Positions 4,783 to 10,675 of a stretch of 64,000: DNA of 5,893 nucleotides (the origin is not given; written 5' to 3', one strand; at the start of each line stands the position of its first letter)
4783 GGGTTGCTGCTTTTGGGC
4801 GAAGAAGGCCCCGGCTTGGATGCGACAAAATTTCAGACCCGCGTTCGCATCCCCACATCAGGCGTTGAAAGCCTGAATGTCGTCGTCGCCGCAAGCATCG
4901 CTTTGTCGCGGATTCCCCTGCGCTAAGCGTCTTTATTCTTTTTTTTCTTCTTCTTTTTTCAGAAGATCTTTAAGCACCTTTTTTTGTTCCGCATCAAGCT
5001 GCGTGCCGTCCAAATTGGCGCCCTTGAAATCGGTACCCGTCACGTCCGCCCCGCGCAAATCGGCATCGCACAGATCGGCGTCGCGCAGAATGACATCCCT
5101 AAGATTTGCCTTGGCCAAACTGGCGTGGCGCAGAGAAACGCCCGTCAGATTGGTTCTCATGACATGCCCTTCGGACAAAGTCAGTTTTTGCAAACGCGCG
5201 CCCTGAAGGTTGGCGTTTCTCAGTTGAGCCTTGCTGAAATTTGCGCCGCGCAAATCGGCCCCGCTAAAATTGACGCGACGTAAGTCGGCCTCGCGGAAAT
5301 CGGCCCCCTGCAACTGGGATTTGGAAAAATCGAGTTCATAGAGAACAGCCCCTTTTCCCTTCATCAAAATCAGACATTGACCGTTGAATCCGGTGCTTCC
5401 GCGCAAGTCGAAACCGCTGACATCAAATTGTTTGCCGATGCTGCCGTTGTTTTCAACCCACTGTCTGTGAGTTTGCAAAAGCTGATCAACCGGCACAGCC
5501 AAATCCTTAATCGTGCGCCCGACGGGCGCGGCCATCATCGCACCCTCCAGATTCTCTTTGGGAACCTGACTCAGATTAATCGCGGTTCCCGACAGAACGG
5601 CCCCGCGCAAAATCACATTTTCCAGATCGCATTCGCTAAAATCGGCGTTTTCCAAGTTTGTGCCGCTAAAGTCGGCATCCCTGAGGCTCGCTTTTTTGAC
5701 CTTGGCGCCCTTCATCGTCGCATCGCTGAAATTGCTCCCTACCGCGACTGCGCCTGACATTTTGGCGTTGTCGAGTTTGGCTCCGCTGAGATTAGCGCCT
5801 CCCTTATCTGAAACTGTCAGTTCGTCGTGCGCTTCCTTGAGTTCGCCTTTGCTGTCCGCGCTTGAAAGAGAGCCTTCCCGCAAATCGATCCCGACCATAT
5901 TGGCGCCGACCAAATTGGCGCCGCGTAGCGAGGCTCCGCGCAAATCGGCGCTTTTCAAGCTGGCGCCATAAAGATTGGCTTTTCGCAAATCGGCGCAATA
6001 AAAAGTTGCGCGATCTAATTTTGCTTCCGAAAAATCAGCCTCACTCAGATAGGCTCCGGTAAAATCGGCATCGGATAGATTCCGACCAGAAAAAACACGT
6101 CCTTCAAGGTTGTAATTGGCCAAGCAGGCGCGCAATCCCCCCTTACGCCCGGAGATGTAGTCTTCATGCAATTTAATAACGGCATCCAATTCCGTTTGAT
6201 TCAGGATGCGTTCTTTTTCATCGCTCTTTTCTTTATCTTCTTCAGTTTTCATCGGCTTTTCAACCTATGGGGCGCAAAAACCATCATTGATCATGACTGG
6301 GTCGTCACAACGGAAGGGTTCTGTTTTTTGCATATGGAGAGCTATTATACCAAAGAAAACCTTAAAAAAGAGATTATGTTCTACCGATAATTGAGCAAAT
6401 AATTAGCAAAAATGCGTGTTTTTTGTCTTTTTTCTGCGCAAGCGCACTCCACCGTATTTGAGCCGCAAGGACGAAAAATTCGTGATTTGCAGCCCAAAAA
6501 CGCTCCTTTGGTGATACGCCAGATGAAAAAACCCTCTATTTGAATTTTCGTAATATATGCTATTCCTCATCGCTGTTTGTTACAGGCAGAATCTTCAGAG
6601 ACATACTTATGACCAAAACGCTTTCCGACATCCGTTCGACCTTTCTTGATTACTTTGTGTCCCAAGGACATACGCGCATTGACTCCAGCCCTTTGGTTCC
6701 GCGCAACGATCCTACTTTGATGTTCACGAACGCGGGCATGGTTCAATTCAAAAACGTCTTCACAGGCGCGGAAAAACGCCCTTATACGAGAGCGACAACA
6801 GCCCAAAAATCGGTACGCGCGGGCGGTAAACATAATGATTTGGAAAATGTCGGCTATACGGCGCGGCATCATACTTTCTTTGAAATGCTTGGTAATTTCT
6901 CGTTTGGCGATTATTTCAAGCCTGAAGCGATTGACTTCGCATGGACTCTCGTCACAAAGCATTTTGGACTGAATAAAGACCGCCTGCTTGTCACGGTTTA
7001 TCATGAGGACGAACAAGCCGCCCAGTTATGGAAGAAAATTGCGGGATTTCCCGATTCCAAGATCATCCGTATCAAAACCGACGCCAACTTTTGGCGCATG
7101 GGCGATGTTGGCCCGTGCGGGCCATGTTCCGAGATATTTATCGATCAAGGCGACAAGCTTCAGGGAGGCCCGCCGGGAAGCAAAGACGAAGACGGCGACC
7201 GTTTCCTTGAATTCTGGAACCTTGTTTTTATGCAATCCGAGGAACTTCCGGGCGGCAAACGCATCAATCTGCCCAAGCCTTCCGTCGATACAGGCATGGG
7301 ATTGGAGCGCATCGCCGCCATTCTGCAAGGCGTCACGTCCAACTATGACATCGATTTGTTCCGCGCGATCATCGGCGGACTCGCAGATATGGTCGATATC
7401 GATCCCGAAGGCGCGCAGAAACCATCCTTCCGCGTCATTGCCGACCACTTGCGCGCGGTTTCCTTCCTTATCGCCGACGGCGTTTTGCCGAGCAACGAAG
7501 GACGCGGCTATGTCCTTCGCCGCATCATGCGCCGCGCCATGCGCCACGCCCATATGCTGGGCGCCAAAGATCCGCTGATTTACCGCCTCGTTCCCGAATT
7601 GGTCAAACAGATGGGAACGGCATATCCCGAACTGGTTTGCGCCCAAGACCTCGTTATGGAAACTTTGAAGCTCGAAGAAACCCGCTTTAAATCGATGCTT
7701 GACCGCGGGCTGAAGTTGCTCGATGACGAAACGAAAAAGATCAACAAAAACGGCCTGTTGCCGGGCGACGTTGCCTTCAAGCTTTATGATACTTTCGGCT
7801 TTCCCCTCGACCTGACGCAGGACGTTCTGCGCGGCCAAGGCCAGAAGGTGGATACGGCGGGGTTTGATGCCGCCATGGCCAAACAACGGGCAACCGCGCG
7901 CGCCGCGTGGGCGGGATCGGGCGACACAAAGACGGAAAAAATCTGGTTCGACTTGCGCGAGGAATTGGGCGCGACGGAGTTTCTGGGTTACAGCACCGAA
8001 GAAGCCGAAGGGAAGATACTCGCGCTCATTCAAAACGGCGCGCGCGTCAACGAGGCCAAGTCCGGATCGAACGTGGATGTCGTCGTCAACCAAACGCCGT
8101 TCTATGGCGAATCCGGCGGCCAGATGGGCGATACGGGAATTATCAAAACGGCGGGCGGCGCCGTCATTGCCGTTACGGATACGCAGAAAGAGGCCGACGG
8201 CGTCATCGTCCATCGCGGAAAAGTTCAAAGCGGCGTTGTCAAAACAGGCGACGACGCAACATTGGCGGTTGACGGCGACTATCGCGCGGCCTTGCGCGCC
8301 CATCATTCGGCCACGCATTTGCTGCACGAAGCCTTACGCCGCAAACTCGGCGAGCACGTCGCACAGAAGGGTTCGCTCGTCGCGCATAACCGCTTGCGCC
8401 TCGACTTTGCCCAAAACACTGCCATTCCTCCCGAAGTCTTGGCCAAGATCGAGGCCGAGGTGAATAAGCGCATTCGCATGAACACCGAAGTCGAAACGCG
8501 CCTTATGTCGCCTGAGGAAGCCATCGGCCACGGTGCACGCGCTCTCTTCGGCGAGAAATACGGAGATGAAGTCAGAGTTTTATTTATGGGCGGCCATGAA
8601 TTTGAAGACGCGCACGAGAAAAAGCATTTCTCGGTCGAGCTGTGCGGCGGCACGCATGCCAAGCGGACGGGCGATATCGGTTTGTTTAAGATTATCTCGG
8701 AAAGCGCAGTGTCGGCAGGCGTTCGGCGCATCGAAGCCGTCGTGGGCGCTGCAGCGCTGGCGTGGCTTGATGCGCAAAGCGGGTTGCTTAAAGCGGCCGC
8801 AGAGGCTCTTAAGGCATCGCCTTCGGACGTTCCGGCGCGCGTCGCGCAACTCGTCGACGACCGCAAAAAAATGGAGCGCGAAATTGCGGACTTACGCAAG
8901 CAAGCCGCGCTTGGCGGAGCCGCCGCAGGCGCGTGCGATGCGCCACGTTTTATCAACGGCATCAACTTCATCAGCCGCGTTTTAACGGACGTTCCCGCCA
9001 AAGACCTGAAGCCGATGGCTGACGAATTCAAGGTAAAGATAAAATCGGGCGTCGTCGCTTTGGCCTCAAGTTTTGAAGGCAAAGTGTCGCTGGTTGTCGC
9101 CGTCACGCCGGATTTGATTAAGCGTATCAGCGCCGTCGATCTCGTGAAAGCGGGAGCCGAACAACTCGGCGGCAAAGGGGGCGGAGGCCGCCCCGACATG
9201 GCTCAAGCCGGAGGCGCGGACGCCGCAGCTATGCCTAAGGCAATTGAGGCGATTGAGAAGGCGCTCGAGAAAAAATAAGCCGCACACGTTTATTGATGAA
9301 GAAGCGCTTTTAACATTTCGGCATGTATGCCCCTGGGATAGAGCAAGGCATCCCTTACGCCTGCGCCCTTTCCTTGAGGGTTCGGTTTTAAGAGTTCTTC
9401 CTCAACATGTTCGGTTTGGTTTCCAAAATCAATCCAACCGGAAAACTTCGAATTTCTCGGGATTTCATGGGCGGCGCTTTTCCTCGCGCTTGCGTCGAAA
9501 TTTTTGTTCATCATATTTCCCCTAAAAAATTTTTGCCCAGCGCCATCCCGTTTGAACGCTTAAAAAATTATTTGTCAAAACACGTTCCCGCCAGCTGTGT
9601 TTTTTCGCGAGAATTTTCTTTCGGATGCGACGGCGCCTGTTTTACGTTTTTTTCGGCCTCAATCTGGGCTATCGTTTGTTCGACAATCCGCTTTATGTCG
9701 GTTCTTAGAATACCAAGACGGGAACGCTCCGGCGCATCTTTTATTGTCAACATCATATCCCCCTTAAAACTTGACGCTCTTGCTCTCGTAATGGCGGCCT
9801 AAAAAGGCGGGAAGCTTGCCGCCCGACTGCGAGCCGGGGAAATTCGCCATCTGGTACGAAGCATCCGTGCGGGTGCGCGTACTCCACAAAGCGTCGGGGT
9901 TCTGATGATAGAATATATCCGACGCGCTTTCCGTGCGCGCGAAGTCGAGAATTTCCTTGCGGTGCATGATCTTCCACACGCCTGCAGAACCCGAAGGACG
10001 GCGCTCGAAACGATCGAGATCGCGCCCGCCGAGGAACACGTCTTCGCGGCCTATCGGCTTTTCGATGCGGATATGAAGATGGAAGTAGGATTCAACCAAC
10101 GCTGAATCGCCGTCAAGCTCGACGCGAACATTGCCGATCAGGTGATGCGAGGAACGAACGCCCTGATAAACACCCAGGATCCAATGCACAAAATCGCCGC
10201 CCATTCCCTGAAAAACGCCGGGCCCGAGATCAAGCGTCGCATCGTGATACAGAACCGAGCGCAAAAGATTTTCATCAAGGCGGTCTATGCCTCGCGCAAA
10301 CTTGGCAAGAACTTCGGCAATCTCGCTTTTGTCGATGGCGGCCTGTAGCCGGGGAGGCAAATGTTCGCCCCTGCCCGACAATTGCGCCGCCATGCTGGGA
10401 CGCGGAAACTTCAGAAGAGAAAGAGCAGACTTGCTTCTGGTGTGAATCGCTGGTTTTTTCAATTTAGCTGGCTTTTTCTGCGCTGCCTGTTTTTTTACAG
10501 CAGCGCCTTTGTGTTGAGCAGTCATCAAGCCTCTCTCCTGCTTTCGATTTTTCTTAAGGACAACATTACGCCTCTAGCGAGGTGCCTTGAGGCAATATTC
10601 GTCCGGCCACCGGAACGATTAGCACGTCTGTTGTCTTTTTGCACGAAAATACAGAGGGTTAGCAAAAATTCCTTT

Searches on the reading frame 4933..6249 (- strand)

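Call 61: search_protein_families(library=ncbifam, proteins=[window:4933-6249:-], max_evalue=1e-8)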
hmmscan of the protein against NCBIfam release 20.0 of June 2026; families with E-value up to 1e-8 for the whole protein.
window:4933-6249:- (438 aa): 18 families
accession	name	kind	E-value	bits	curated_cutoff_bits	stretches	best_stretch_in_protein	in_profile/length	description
NF052603.1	penta_Alr5209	equivalog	4e-45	152.6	125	2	26-117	3-94/113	Alr5209 family pentapeptide repeat protein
NF047416.1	penta_HetL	equivalog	1.3e-44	152.2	260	3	300-424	52-176/218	heterocyst differentiation pentapeptide repeat protein HetL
NF011743.0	PRK15196.1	equivalog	3.6e-34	118.2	354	1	46-220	152-325/350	type III secretion system effector PipB2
NF011744.0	PRK15197.1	equivalog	5.2e-31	107.9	274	2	307-420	155-269/291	SPI-2 type III secretion system effector PipB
NF033086.2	penta_rpt_Qnr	equivalog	5.6e-27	94.9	240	2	264-427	42-202/211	Qnr family pentapeptide repeat protein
NF000349.1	mfpA_AE000516.2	equivalog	1.9e-25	89.7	360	1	295-419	21-145/183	pentapeptide repeat protein MfpA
NF000071.4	penta_rpt_QnrA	exception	7.9e-24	84.6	450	1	278-427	60-208/218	QnrA family quinolone resistance pentapeptide repeat protein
NF038182.1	penta_rpt_SmQnr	exception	2.5e-21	76.5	460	1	306-426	85-205/215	SmQnr family pentapeptide repeat protein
NF000056.3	penta_rpt_QnrS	exception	1.1e-20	74.3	460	1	51-210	11-175/218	QnrS family quinolone resistance pentapeptide repeat protein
NF033900.0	T4SS_IcmE_DotG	equivalog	2.8e-20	72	750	1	162-421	525-684/1008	type IVB secretion system protein DotG/IcmE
NF033375.2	penta_rpt_QnrE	exception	1.4e-19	70.9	480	0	271-419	24-162/214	QnrE family quinolone resistance pentapeptide repeat protein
NF012152.0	penta_rpt_QnrC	exception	3.2e-19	69.8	500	1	49-216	14-186/221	QnrC family quinolone resistance pentapeptide repeat protein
NF000421.1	penta_rpt_QnrVC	exception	5.4e-19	69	460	0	304-416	55-197/218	QnrVC family quinolone resistance pentapeptide repeat protein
NF012151.0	penta_rpt_QnrAS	exception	6.3e-19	68.9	490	0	304-415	55-161/218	QnrAS family quinolone resistance pentapeptide repeat protein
NF000139.2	penta_rpt_QnrD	exception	6.3e-18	65.5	425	1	301-425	79-203/214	QnrD family quinolone resistance pentapeptide repeat protein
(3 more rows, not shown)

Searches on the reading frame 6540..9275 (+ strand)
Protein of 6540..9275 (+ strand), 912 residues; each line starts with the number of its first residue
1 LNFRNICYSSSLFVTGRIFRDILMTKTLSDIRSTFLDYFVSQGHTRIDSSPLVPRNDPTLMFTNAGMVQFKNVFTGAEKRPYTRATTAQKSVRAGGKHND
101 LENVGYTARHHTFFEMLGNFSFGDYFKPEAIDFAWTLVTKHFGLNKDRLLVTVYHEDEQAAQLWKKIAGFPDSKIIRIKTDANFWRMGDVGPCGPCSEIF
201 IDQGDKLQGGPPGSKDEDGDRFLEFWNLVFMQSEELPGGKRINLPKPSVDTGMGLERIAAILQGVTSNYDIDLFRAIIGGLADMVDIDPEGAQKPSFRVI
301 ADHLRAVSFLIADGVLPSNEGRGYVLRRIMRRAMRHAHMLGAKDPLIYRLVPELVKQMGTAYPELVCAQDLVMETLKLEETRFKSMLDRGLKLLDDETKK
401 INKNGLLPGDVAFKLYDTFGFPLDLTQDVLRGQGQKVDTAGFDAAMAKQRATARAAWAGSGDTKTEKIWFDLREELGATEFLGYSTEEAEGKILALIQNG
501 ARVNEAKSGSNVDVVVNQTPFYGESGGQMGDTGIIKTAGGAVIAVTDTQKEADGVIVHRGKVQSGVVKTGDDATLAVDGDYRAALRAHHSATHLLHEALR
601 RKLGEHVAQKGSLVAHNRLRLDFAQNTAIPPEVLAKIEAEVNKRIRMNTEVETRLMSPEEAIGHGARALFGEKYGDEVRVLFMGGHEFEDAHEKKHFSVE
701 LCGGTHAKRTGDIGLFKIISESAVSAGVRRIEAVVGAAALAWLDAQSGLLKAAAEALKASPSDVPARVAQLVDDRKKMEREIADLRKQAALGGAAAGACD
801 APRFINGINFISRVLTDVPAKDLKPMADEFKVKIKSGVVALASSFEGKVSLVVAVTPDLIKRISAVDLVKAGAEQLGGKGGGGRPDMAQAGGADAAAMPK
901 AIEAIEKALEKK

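Call 61: search_protein_families(library=ncbifam, proteins=[window:6540-9275:+], max_evalue=1e-8)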
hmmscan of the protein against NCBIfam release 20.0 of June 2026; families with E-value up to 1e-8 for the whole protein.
window:6540-9275:+ (912 aa): 4 families
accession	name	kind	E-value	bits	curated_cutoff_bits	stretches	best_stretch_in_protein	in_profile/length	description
TIGR00344.1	alaS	equivalog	9.9e-288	957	457.05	1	30-892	1-847/847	alanine--tRNA ligase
NF002436.0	PRK01584.1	equivalog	1.1e-143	479.8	529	2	28-455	3-436/595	alanine--tRNA ligase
TIGR03683.1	A-tRNA_syn_arch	equivalog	2e-116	390.3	744.7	2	299-909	330-901/902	alanine--tRNA ligase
NF040865.1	a_tRNA_ed_AlaXM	equivalog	3.6e-27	95.6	300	1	502-734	17-232/234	alanyl-tRNA editing protein AlaXM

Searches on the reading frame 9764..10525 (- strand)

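Call 61: search_protein_families(library=ncbifam, proteins=[window:9764-10525:-], max_evalue=1e-8)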
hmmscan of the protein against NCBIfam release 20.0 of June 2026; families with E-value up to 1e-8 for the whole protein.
window:9764-10525:- (253 aa): 0 families

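Call 68: search_protein_families(library=pfam, proteins=[window:9764-10525:-], max_evalue=0.00001)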
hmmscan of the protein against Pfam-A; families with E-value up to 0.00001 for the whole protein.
window:9764-10525:- (253 aa): 1 family
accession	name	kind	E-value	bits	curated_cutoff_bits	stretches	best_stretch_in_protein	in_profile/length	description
PF13577.12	SnoaL_4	-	5.3e-18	65.7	24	1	63-190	3-126/126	SnoaL-like domain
